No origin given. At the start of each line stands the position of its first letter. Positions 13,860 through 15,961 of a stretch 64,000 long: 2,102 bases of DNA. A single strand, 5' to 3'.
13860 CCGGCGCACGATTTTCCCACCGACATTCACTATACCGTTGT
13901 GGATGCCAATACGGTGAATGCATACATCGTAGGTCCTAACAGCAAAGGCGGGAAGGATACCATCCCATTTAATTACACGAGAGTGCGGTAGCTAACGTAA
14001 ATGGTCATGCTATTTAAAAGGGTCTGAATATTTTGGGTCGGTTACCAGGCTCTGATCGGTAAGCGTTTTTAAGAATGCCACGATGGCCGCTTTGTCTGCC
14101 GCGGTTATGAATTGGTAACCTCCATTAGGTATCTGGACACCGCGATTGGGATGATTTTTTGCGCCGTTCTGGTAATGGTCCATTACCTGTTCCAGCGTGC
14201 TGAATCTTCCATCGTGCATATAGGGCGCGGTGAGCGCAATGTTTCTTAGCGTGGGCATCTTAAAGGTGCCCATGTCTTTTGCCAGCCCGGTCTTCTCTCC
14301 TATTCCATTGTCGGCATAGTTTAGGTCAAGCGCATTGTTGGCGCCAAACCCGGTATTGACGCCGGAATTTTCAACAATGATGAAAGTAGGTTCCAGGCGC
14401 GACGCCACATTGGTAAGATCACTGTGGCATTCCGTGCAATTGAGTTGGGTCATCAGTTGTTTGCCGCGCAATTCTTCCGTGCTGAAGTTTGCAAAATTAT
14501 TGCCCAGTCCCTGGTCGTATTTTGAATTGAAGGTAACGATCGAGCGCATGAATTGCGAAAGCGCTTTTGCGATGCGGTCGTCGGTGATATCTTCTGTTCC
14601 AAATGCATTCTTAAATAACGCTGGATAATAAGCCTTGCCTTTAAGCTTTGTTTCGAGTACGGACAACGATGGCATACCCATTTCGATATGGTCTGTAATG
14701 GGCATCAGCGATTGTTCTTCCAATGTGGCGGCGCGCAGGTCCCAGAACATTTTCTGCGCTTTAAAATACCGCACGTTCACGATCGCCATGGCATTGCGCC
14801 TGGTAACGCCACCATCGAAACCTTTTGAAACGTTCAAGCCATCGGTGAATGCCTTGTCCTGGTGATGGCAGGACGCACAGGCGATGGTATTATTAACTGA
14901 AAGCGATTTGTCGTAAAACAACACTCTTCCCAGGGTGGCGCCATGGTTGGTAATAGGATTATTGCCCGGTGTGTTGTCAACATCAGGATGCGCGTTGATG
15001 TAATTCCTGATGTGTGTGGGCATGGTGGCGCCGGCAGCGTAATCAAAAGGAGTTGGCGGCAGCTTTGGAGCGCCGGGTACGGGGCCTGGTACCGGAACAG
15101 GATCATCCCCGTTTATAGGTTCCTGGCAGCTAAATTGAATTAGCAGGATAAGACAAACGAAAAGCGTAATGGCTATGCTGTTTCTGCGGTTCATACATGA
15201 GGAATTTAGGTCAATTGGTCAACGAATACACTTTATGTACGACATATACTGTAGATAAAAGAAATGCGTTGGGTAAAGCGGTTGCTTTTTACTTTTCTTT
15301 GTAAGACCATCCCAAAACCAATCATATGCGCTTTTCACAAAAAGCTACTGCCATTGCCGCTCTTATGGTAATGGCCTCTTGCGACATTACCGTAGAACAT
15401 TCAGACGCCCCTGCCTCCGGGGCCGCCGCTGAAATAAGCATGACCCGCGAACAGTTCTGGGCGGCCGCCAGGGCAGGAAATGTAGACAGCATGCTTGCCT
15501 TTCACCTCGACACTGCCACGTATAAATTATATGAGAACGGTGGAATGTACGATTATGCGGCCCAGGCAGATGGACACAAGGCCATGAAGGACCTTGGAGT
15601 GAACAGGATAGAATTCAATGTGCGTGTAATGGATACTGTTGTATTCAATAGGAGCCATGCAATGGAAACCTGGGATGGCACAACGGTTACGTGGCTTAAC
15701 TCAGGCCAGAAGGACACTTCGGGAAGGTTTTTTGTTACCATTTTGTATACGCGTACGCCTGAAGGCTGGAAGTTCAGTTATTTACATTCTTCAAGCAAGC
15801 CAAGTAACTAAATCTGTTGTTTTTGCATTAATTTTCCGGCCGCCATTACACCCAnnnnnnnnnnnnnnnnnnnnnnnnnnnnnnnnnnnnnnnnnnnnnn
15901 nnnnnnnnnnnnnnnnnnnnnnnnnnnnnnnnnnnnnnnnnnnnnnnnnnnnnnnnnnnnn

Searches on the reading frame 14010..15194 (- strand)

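Call 69: search_protein_families(library=pfam, proteins=[window:14010-15194:-], max_evalue=0.00001)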
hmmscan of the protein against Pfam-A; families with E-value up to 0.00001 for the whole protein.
window:14010-15194:- (394 aa): 2 families
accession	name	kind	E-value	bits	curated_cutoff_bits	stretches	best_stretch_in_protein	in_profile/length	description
PF03150.19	CCP_MauG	-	1.5e-51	175.4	25.6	1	85-230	3-144/149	Di-haem cytochrome c peroxidase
PF00034.26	Cytochrom_C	-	1.5e-06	29.9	21.3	0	243-378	3-89/90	Cytochrome c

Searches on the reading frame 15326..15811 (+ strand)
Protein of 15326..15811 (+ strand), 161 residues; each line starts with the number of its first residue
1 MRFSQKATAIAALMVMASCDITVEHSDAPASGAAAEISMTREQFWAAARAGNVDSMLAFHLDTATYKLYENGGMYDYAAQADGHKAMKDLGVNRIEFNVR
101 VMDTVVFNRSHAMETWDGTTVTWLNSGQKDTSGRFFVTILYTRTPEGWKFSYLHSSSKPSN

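Call 69: search_protein_families(library=pfam, proteins=[window:15326-15811:+], max_evalue=0.00001)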
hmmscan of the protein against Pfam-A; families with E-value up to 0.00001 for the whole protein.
window:15326-15811:+ (161 aa): 1 family
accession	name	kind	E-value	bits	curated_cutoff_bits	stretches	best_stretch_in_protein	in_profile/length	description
PF13474.12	SnoaL_3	-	8e-08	33.1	22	1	42-156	6-117/121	SnoaL-like domain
